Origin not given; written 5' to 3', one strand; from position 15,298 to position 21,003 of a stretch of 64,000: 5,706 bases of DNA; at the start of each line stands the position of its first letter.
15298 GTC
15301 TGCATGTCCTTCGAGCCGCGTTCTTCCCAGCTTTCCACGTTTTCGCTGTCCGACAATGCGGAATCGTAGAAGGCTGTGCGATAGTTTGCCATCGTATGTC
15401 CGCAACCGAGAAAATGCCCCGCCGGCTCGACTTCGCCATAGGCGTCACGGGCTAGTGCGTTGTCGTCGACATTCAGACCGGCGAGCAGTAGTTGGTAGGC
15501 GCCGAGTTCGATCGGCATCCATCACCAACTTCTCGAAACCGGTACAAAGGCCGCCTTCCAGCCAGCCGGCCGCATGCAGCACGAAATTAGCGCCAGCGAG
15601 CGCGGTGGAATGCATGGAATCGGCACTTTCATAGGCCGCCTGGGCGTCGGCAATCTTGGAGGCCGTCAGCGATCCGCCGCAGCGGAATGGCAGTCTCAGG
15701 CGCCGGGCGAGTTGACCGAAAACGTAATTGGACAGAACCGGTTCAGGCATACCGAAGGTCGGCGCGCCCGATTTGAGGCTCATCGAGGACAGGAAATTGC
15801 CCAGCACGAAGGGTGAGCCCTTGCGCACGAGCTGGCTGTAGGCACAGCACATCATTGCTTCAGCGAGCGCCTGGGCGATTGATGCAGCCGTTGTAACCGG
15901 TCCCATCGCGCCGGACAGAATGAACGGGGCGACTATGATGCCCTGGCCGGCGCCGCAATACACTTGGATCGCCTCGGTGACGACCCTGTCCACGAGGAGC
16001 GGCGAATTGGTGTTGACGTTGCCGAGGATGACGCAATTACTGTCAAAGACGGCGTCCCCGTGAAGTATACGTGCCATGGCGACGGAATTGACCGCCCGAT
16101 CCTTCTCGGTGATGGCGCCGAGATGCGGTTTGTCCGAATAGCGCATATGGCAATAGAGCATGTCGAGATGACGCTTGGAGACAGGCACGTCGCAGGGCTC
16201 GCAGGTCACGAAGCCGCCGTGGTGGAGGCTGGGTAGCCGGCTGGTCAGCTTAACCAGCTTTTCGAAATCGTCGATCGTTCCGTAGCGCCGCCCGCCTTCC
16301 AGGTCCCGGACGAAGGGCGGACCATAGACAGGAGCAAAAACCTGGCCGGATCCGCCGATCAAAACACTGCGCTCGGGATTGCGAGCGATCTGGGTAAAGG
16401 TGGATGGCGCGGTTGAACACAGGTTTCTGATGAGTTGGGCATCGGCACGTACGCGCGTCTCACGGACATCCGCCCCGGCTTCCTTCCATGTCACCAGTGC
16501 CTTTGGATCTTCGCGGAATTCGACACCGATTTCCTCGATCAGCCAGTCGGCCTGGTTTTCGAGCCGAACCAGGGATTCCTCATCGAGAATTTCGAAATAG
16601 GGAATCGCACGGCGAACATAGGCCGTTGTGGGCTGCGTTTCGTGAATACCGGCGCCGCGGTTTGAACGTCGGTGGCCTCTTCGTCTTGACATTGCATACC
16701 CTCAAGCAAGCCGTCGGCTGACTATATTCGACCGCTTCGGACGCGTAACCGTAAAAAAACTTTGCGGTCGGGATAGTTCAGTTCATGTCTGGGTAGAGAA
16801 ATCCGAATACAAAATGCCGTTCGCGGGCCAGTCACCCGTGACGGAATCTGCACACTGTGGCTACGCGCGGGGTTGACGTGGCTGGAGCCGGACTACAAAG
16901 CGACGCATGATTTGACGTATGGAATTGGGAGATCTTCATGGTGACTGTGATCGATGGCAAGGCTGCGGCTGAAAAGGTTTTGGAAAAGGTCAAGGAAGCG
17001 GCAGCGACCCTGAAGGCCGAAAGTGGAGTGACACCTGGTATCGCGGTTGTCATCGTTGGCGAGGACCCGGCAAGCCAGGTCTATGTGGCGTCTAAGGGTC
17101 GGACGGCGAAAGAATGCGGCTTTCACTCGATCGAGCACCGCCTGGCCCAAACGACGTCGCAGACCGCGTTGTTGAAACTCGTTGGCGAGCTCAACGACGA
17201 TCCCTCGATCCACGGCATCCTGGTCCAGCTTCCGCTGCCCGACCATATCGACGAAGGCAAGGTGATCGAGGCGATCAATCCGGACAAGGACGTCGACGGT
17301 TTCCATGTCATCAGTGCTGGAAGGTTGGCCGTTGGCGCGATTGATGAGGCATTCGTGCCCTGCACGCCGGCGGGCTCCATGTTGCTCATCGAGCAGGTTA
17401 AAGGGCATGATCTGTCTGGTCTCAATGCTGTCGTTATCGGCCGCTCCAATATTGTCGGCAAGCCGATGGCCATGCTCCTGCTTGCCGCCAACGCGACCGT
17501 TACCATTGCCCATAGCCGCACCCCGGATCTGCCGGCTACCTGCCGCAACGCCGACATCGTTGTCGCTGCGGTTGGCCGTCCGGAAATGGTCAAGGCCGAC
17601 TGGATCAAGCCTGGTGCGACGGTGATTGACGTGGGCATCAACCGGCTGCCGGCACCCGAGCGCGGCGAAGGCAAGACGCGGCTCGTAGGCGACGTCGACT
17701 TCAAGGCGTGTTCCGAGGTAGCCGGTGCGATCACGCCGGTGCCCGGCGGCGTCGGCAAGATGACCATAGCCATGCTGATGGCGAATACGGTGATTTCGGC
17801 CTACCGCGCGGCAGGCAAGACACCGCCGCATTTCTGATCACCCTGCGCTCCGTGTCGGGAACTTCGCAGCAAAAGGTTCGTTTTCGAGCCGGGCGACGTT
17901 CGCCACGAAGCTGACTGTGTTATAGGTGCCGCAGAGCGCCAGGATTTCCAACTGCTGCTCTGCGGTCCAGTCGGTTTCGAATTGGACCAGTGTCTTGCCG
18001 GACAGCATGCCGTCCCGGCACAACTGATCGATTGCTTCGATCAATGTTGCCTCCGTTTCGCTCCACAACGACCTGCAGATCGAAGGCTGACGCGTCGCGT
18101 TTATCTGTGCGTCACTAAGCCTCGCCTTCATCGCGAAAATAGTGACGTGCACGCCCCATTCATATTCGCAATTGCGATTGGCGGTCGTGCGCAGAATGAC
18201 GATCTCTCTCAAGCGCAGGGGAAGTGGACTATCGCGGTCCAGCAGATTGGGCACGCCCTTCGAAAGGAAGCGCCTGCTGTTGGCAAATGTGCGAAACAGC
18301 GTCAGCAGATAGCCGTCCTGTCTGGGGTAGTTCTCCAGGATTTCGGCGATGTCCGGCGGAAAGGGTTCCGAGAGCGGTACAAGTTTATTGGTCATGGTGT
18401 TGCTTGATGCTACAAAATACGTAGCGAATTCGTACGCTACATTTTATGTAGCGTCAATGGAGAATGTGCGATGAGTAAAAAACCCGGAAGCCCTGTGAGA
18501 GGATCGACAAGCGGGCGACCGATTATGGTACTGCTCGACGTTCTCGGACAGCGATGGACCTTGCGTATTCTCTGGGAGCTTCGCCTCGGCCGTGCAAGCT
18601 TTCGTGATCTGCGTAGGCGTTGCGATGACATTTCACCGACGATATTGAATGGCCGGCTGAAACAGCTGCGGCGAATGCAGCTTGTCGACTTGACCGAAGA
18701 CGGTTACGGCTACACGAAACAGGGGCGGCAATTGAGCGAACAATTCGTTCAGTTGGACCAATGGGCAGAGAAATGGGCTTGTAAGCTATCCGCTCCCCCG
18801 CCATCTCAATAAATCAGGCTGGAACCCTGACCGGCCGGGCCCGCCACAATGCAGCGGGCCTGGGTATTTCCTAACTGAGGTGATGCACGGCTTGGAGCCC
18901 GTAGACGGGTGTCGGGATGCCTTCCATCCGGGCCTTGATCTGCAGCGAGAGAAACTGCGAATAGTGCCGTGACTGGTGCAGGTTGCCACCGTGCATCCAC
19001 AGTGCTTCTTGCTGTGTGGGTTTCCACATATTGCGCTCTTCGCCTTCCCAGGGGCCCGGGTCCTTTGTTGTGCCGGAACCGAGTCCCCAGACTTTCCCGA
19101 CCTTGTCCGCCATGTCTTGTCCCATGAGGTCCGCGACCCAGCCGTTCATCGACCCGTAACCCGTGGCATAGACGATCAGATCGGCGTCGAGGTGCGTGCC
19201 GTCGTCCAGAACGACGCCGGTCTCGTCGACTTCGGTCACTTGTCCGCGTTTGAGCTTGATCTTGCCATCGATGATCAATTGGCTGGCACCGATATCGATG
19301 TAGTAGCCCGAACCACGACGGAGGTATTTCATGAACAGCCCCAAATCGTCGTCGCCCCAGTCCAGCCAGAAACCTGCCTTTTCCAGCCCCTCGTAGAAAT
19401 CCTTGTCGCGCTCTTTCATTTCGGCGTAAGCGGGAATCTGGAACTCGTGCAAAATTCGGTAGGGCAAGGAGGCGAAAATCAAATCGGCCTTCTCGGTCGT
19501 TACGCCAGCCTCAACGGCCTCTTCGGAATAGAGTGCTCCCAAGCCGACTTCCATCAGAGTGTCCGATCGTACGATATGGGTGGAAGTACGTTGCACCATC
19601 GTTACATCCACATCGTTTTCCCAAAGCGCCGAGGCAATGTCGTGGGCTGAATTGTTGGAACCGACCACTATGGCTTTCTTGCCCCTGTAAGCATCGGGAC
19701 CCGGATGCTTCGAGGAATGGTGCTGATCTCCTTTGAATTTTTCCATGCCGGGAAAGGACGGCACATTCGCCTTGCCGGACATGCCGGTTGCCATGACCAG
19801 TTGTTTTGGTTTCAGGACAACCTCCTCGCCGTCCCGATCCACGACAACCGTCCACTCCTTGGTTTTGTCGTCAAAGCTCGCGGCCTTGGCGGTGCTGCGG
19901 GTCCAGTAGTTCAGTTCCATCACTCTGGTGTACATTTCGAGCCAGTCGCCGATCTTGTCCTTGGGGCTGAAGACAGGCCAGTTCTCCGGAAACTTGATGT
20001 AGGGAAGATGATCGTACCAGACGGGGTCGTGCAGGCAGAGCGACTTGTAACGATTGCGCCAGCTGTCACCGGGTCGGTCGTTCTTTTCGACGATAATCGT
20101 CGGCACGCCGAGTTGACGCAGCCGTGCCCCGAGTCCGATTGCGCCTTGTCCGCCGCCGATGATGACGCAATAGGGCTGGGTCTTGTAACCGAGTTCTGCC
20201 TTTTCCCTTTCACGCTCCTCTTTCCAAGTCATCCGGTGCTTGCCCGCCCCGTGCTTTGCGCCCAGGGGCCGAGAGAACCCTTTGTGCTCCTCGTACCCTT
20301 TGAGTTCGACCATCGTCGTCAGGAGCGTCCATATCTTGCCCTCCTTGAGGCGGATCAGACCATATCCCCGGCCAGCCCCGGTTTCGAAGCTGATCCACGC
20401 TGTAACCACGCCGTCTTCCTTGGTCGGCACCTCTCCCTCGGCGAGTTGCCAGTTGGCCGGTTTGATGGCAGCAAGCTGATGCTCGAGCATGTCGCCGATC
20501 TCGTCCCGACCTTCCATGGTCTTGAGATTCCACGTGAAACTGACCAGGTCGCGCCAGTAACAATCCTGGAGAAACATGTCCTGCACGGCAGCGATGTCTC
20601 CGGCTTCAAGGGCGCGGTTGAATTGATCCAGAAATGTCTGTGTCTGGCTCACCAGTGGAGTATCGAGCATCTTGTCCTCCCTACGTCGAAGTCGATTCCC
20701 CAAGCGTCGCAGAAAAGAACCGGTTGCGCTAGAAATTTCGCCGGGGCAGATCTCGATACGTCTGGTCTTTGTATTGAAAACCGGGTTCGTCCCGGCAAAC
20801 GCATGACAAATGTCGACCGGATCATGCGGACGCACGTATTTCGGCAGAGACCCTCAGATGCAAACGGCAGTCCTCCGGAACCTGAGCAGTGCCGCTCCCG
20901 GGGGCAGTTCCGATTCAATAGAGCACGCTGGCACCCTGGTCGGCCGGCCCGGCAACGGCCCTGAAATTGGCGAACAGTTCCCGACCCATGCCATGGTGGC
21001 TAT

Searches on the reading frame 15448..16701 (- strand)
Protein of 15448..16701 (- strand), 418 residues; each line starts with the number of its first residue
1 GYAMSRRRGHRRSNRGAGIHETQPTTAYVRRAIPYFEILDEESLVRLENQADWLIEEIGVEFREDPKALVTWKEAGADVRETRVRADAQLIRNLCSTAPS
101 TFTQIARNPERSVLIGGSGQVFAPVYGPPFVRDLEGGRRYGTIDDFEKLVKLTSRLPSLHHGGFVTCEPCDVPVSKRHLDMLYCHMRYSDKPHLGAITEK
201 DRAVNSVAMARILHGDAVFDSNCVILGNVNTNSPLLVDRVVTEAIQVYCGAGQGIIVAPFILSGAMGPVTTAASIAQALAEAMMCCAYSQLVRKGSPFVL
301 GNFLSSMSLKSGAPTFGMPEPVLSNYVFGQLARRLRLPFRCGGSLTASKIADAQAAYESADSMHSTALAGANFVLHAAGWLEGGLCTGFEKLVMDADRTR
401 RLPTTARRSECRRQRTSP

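Call 27: search_protein_families(library=pfam, proteins=[window:15448-16701:-], max_evalue=0.001)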
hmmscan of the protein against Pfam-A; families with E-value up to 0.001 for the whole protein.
window:15448-16701:- (418 aa): 1 family
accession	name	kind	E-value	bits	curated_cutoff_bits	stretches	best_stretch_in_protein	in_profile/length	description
PF06253.16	MTTB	-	1.3e-167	558.3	25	1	8-406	5-400/500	Trimethylamine methyltransferase (MTTB)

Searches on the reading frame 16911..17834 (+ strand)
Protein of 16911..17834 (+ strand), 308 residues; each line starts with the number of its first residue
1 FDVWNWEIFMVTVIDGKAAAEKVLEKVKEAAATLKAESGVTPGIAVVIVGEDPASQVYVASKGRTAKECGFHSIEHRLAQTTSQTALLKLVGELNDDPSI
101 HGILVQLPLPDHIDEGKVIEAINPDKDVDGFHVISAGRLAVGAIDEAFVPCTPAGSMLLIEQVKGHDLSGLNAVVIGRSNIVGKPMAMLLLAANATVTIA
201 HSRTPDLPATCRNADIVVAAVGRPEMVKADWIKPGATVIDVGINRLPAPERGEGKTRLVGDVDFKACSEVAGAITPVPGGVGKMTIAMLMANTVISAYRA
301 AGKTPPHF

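Call 31: search_protein_families(library=pfam, proteins=[window:16911-17834:+], max_evalue=0.001)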
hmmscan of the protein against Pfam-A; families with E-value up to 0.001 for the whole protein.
window:16911-17834:+ (308 aa): 2 families
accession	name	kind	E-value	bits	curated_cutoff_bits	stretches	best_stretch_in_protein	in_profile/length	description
PF02882.25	THF_DHG_CYH_C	-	8.2e-66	220.7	27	1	132-299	1-158/160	Tetrahydrofolate dehydrogenase/cyclohydrolase, NAD(P)-binding domain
PF00763.28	THF_DHG_CYH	-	9.9e-42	142.3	32.8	1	14-129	1-115/115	Tetrahydrofolate dehydrogenase/cyclohydrolase, catalytic domain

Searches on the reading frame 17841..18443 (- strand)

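Call 31: search_protein_families(library=pfam, proteins=[window:17841-18443:-], max_evalue=0.001)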
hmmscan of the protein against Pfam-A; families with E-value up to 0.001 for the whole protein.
window:17841-18443:- (201 aa): 1 family
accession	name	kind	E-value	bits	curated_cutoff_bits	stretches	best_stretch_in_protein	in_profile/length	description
PF02627.25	CMD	-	1.6e-07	31.7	23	1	71-127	17-72/84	Carboxymuconolactone decarboxylase family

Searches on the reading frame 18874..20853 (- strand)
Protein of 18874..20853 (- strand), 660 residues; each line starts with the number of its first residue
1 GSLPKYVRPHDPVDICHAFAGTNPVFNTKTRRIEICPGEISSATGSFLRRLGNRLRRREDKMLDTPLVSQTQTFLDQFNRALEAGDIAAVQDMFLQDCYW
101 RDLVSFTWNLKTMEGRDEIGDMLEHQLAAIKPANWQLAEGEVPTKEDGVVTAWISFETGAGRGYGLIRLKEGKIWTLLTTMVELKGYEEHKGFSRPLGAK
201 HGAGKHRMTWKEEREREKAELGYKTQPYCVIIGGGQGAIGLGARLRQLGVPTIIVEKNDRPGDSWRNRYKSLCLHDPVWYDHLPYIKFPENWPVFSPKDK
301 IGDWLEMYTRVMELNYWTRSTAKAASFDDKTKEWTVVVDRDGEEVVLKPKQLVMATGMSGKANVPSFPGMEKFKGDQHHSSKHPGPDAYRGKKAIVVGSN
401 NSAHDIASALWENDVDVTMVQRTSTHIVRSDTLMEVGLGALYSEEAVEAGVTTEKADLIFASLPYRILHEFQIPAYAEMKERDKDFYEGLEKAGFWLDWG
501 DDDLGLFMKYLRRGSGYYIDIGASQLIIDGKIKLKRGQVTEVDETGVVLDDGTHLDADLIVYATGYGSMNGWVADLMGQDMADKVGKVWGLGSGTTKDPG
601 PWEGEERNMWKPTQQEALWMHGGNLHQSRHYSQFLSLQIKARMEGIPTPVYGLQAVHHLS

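Call 31: search_protein_families(library=pfam, proteins=[window:18874-20853:-], max_evalue=0.001)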
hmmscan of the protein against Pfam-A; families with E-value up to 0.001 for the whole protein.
window:18874-20853:- (660 aa): 6 families
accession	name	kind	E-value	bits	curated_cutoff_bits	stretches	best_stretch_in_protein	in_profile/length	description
PF00743.25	FMO-like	-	2.4e-23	82.9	22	2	286-428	71-220/532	Flavin-binding monooxygenase-like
PF13738.12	Pyr_redox_3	-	3e-19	69.8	30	1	230-438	1-210/305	Pyridine nucleotide-disulphide oxidoreductase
PF07992.20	Pyr_redox_2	-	1.3e-15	58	26.1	1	229-427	3-178/291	Pyridine nucleotide-disulphide oxidoreductase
PF12680.13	SnoaL_2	-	4e-06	27.8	27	1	76-175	2-100/102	SnoaL-like domain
PF13434.12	Lys_Orn_oxgnase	-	4.7e-05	23.1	21.3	1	329-424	125-223/339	L-lysine 6-monooxygenase/L-ornithine 5-monooxygenase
PF00070.33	Pyr_redox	-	0.00034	21.5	22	0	230-262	3-35/82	Pyridine nucleotide-disulphide oxidoreductase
